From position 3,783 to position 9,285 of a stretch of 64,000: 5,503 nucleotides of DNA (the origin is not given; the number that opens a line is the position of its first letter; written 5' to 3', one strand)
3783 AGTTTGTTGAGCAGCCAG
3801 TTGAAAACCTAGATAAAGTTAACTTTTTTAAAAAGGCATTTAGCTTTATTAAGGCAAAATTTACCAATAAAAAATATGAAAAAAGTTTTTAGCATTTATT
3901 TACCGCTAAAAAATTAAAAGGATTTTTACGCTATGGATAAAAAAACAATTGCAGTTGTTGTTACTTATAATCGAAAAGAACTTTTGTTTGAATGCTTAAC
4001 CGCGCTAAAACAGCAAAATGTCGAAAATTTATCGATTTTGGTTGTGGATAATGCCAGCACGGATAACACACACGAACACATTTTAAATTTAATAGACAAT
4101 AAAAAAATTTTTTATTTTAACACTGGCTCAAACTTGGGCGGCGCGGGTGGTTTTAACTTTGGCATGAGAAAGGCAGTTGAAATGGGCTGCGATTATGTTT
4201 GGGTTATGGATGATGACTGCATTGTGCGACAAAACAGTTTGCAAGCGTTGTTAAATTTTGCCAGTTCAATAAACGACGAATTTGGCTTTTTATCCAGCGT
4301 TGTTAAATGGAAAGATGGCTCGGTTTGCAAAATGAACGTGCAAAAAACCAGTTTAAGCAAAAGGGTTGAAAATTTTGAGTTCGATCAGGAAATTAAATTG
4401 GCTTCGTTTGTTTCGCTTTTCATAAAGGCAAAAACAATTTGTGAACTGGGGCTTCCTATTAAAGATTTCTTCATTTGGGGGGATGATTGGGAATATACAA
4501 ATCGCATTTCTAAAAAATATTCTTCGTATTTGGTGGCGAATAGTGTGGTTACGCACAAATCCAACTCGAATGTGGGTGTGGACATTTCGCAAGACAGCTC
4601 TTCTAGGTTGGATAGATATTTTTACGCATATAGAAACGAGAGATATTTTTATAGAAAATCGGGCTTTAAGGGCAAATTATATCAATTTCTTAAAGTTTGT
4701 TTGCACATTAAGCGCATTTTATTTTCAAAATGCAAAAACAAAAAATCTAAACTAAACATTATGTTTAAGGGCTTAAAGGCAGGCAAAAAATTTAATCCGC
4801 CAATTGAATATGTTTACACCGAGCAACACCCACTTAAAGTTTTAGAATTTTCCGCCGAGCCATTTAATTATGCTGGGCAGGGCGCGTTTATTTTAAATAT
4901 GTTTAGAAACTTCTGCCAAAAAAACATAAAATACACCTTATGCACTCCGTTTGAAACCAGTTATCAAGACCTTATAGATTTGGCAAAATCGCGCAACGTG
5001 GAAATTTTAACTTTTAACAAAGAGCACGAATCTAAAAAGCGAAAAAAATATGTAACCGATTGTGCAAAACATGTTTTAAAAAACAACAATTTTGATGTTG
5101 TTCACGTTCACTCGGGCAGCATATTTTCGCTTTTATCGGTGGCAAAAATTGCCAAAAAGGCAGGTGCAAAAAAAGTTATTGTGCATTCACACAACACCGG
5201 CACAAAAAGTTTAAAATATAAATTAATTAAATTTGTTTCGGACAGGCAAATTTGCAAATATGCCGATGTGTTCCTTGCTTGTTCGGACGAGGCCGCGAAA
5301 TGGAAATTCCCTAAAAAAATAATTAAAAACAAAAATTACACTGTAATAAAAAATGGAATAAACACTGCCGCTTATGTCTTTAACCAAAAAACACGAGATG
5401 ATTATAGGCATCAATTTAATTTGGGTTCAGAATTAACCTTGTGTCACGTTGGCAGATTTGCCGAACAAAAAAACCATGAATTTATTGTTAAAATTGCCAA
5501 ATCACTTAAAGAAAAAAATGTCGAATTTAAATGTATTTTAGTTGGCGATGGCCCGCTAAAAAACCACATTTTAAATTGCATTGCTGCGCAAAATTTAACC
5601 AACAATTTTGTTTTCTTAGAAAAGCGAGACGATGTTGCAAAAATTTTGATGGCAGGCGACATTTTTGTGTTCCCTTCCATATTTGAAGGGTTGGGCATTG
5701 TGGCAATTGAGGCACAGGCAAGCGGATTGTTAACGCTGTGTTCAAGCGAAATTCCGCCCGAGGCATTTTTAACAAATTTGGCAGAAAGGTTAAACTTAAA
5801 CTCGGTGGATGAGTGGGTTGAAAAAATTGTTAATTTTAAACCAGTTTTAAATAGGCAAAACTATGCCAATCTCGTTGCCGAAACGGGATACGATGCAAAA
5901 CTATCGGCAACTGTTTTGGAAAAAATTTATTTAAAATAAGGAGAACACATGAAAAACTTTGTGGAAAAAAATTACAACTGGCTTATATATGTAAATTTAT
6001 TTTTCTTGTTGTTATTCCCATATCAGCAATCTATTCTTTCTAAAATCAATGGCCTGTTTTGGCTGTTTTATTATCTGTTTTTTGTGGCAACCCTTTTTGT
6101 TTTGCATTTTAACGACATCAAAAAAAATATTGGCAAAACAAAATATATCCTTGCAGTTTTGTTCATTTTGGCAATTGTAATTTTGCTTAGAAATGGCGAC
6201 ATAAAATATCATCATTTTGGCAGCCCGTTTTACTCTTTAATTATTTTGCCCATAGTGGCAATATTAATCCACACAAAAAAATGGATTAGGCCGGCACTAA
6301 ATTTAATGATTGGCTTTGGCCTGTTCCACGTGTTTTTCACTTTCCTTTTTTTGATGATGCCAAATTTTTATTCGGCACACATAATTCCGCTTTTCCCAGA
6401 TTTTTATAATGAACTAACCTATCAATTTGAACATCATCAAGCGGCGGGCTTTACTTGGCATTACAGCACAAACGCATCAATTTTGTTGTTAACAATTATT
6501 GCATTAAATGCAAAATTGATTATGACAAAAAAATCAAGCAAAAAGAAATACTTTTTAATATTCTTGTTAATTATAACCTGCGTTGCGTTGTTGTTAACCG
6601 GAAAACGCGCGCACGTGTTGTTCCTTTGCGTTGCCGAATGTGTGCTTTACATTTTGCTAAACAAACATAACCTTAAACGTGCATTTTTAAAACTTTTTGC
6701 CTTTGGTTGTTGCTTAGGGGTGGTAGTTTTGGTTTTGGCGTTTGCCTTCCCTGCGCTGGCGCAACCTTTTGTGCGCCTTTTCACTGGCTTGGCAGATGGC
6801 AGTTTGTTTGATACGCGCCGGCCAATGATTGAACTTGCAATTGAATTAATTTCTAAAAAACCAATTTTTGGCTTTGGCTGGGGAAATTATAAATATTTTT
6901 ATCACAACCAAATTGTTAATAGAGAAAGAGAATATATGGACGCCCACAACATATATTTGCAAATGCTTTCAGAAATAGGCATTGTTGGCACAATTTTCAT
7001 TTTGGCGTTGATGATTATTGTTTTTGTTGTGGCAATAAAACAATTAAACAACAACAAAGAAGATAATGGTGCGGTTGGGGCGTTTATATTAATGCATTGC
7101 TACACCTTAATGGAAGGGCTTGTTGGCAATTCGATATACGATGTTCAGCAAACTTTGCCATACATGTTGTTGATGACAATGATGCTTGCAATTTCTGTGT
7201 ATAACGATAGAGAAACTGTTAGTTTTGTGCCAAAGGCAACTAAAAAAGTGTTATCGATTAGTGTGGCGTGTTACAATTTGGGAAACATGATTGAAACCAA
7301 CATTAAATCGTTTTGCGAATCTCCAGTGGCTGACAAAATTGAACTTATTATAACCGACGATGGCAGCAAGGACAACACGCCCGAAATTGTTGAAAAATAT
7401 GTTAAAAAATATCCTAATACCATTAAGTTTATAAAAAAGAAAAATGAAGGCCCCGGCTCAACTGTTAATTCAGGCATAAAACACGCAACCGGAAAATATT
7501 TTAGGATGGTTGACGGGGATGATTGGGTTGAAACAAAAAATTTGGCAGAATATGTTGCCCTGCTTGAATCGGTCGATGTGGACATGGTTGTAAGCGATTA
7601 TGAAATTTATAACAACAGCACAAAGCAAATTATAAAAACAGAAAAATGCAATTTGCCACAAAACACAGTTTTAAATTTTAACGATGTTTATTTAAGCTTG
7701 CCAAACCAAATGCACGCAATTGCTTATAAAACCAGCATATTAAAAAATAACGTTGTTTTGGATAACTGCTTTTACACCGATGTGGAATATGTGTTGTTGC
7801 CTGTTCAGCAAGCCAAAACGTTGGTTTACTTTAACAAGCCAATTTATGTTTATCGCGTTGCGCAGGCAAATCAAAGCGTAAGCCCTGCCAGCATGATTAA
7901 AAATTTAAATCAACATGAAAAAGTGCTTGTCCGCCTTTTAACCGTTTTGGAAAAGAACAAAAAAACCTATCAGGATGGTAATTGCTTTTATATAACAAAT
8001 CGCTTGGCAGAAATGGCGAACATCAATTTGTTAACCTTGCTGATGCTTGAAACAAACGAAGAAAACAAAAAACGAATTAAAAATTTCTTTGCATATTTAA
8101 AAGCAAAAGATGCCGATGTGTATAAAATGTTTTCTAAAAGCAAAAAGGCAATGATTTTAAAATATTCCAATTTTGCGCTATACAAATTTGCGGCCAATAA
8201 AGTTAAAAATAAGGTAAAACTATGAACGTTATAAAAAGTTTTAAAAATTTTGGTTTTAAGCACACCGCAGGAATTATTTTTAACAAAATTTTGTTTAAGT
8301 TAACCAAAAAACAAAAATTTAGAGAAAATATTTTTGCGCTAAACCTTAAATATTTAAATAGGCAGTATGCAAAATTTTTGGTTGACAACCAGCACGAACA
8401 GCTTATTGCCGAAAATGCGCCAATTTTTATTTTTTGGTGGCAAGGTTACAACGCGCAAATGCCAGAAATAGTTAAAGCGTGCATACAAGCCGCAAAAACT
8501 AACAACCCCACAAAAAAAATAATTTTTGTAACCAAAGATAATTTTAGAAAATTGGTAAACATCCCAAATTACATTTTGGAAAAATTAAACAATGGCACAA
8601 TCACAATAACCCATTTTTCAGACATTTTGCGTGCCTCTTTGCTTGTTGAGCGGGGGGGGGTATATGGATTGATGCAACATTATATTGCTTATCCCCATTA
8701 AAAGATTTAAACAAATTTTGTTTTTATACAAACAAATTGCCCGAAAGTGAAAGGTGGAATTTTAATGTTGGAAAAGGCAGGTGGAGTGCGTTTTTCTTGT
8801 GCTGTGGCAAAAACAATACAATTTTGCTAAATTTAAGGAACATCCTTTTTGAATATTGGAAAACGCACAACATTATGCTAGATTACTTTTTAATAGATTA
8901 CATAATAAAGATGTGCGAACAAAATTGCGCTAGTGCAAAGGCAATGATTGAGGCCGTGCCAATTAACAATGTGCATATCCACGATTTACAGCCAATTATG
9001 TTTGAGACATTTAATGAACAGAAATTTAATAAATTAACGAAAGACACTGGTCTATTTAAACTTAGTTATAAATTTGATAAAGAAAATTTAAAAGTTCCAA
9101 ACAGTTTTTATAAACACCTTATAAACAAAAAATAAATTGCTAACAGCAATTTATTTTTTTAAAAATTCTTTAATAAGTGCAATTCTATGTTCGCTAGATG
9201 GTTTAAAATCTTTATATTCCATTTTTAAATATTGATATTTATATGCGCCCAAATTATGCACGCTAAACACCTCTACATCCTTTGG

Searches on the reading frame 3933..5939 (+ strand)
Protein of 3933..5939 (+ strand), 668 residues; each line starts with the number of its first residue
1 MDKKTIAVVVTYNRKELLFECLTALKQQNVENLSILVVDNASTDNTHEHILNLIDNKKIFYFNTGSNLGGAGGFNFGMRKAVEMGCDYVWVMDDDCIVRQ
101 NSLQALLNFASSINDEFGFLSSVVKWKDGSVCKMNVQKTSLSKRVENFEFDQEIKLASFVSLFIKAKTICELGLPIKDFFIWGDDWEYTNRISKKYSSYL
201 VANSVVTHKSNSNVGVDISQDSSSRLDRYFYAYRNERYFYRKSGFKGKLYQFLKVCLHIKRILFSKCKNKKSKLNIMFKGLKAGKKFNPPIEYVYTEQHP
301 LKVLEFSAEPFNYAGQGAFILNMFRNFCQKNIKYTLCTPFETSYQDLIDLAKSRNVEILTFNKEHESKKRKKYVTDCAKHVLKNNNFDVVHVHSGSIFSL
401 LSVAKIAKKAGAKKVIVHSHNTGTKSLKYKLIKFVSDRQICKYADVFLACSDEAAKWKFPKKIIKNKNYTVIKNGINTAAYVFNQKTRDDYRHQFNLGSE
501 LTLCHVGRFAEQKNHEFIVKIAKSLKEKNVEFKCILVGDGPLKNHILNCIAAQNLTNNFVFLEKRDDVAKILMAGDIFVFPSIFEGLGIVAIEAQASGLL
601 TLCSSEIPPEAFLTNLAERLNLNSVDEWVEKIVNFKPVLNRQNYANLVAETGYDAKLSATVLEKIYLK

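Call 7: search_protein_families(library=pfam, proteins=[window:3933-5939:+], max_evalue=0.001)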
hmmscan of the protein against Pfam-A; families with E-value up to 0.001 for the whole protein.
window:3933-5939:+ (668 aa): 7 families
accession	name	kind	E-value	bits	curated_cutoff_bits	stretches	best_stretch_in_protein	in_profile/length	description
PF00535.33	Glycos_transf_2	-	2.3e-23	83.4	23.3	1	8-112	3-105/168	Glycosyl transferase family 2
PF00534.26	Glycos_transf_1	-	1.5e-22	80.3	26.4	1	491-607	5-124/172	Glycosyl transferases group 1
PF13692.12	Glyco_trans_1_4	-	4.4e-21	76.1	27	1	502-632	3-136/142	Glycosyl transferases group 1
PF13439.12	Glyco_transf_4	-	1.2e-11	45.4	28.5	1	315-479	3-169/170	Glycosyltransferase Family 4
PF13641.12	Glyco_tranf_2_3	-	2.3e-08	34.8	27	1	7-210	5-213/230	Glycosyltransferase like family 2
PF10111.15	Glyco_tranf_2_2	-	9.3e-06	25.8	27.3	1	18-114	15-110/276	Glycosyltransferase like family 2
PF13579.12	Glyco_trans_4_4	-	3.3e-05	24.7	29.7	1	379-475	65-158/158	Glycosyl transferase 4-like domain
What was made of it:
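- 3933..5939 (+): GT2+GT4 bifunctional glycosyltransferase; its GT2 domain belongs to the subfamily that is fused to this GRE in other genomes. Pfam domains (call 7).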

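Call 77: search_protein_families(library=ncbifam, proteins=[window:3933-5939:+], max_evalue=0.00001)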
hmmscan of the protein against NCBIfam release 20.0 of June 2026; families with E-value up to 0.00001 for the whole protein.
window:3933-5939:+ (668 aa): 30 families (the best 25 are shown)
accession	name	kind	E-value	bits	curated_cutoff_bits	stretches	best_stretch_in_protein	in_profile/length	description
NF050113.1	gal_furan_GlfT1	equivalog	1.3e-27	96.9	330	1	6-247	2-250/290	galactofuranosyltransferase GlfT1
TIGR03088.1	stp2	hypoth_equivalog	2.2e-23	82.9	409.05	1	352-600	50-298/374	TIGR03088 family PEP-CTERM/XrtA system glycosyltransferase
TIGR03999.1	thiol_BshA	equivalog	3.4e-21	75.6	273.7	1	380-602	78-300/375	N-acetyl-alpha-D-glucosaminyl L-malate synthase BshA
NF047684.1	TeichurnBiosyTuaC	equivalog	2.4e-15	56.3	550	1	442-666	163-386/391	teichuronic acid biosynthesis protein TuaC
NF053513.1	Gtran_IagA_BgsA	equivalog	3.7e-15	55.7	460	1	380-634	37-295/333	LTA glycolipid anchor biosynthesis glycosyltransferase, IagA/BgsA family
TIGR01556.1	rhamnosyltran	subfamily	5e-13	48.9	200.55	1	10-284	1-281/281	rhamnosyltransferase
NF050063.1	ProtGlycPglJ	equivalog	8.4e-13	48.2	500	1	403-604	99-295/363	N-acetylgalactosamine-N,N'-diacetylbacillosaminyl-diphospho-undecaprenol 4-alpha-N-acetylgalactosaminyltransferase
TIGR02149.1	glgA_Coryne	subfamily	1.3e-12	47.6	302.4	1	429-603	131-312/391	glycogen synthase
TIGR04157.1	glyco_rSAM_CFB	subfamily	2.1e-12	46.8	400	1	414-596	139-322/406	TIGR04157 family glycosyltransferase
NF041875.1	EPS_EpsD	equivalog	1.1e-11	44.7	370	1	8-108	4-102/325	exopolysaccharide biosynthesis glycosyltransferase EpsD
NF049987.1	DaglGlyslTfaseDgs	equivalog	1.8e-11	43.6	500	1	383-623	40-280/332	processive diacylglycerol alpha-glucosyltransferase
NF050050.1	ProtGlycPglI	equivalog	4.4e-11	42.7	500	1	8-109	7-107/306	GalNAc(5)-diNAcBac-PP-undecaprenol beta-1,3-glucosyltransferase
TIGR04063.1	stp3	hypoth_equivalog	4.7e-11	42.2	442.05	1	375-581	81-296/397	TIGR04063 family PEP-CTERM/XrtA system glycosyltransferase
NF011726.0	PRK15179.1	equivalog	1.4e-10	40.1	733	1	379-599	393-616/694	Vi polysaccharide biosynthesis protein TviE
TIGR02095.1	glgA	subfamily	1.9e-10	40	328.45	1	494-604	285-398/477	glycogen/starch synthase, ADP-glucose type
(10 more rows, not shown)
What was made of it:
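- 3933..5939 (+): The best NCBIfam hit is GlfT1 galactofuranosyltransferase, at 96.9 bits against a 330-bit cut-off (call 77).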

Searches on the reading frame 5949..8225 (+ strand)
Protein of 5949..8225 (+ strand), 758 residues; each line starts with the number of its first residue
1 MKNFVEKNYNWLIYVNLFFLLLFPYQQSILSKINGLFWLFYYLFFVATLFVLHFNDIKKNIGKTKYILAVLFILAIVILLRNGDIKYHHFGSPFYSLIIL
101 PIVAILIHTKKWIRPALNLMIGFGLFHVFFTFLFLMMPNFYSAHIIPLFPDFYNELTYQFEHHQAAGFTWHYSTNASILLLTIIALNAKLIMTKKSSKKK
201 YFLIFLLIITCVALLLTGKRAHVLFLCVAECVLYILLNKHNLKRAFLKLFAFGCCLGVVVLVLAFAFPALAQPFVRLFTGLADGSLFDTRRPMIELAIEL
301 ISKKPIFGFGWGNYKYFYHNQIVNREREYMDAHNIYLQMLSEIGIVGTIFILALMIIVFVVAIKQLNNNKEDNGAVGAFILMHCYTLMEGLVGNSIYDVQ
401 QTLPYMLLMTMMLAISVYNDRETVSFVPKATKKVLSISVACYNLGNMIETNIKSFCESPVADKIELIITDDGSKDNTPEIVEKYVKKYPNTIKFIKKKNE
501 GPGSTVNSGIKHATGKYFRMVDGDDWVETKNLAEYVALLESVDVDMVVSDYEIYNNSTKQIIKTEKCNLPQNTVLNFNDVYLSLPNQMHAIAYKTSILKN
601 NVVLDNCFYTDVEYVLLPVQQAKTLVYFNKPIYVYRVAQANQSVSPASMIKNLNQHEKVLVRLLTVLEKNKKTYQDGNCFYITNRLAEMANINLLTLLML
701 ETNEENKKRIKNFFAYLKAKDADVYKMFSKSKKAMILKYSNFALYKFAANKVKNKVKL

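Call 7: search_protein_families(library=pfam, proteins=[window:5949-8225:+], max_evalue=0.001)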
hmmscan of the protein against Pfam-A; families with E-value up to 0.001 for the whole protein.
window:5949-8225:+ (758 aa): 5 families
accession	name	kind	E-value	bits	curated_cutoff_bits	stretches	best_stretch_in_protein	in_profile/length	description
PF00535.33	Glycos_transf_2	-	4.6e-26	92.2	23.3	1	436-587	1-152/168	Glycosyl transferase family 2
PF04932.20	Wzy_C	-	6.1e-21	75.2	31.7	1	205-352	1-149/149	O-Antigen ligase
PF13641.12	Glyco_tranf_2_3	-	6e-07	30.2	27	1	435-548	3-120/230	Glycosyltransferase like family 2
PF10111.15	Glyco_tranf_2_2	-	5.1e-06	26.6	27.3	1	461-549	27-122/276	Glycosyltransferase like family 2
PF11992.13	TgpA_N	-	0.00038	20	30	1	100-273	28-187/333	TgpA N-terminal domain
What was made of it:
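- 5949..8225 (+): Fusion of a Wzy_C membrane domain with a GT2 domain. Pfam Wzy_C 6.1e-21 and Glycos_transf_2 4.6e-26 (call 7).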

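Call 77: search_protein_families(library=ncbifam, proteins=[window:5949-8225:+], max_evalue=0.00001)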
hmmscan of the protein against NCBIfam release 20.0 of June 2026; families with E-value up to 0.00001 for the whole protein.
window:5949-8225:+ (758 aa): 13 families
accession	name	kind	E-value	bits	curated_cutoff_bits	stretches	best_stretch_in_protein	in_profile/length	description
NF007482.0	PRK10073.1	equivalog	3.1e-20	72.4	423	1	431-681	4-260/334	glycosyltransferase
NF053739.1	GlytfEpsEBac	equivalog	6e-17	61.5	450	1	436-595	4-163/265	glycosyltransferase EpsE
TIGR03937.1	PgaC_IcaA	equivalog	3.7e-15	55.8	422.3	1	423-537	35-148/407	poly-beta-1,6-N-acetyl-D-glucosamine synthase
NF047683.1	TeichurnBiosyTuaG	equivalog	1.9e-14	53.9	400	1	431-564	4-136/252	teichuronic acid biosynthesis protein TuaG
NF050050.1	ProtGlycPglI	equivalog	2.6e-13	50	500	1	434-677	3-240/306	GalNAc(5)-diNAcBac-PP-undecaprenol beta-1,3-glucosyltransferase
TIGR00947.1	2A73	equivalog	7.5e-13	48.3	366.4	1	180-399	178-401/425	IctB family putative bicarbonate transporter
NF041875.1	EPS_EpsD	equivalog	2.1e-11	43.8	370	1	435-540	1-105/325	exopolysaccharide biosynthesis glycosyltransferase EpsD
NF047588.1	GlcsyltransPgfSStrep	equivalog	4.5e-08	32.7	500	1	435-525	3-96/308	glycosyltransferase PgfS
TIGR04009.1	wcaE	equivalog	2.9e-07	30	369.2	1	437-601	6-160/248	colanic acid biosynthesis glycosyltransferase WcaE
NF038302.1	EPS_HpsE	equivalog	8.9e-07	28.2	300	1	435-532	3-104/307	hormogonium polysaccharide biosynthesis glycosyltransferase HpsE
TIGR04370.1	glyco_rpt_poly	subfamily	1.6e-06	27.4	40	1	117-369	89-357/396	oligosaccharide repeat unit polymerase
TIGR03965.1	mycofact_glyco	equivalog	1.9e-06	27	280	1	420-547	59-187/467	mycofactocin biosynthesis glycosyltransferase MftF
TIGR04283.1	glyco_like_mftF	equivalog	2.7e-06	27.1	182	1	435-539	1-97/221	TIGR04283 family arsenosugar biosynthesis glycosyltransferase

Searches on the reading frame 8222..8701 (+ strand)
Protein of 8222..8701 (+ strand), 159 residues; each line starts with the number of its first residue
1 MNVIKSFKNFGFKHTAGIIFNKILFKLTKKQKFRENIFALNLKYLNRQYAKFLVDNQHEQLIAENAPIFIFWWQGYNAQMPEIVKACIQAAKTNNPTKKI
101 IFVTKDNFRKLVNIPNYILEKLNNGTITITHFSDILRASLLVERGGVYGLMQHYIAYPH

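Call 7: search_protein_families(library=pfam, proteins=[window:8222-8701:+], max_evalue=0.001)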
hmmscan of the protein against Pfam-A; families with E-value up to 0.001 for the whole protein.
window:8222-8701:+ (159 aa): 2 families
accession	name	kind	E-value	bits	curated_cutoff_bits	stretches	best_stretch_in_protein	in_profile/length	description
PF05704.18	Caps_synth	-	2.2e-31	109.7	24.5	1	26-147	6-128/278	Capsular polysaccharide synthesis protein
PF04488.21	Gly_transf_sug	-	0.00015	22.9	23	1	81-148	1-72/93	Glycosyltransferase sugar-binding region containing DXD motif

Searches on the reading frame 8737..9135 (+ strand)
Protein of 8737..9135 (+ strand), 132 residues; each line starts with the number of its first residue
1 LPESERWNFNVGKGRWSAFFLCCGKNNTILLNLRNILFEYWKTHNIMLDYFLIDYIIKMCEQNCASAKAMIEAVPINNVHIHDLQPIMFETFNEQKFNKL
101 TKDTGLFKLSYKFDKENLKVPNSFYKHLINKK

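Call 7: search_protein_families(library=pfam, proteins=[window:8737-9135:+], max_evalue=0.001)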
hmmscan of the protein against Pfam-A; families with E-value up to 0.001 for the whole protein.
window:8737-9135:+ (132 aa): 1 family
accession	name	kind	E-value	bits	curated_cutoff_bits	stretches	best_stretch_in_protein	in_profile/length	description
PF05704.18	Caps_synth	-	3.2e-29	102.7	24.5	1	10-128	161-278/278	Capsular polysaccharide synthesis protein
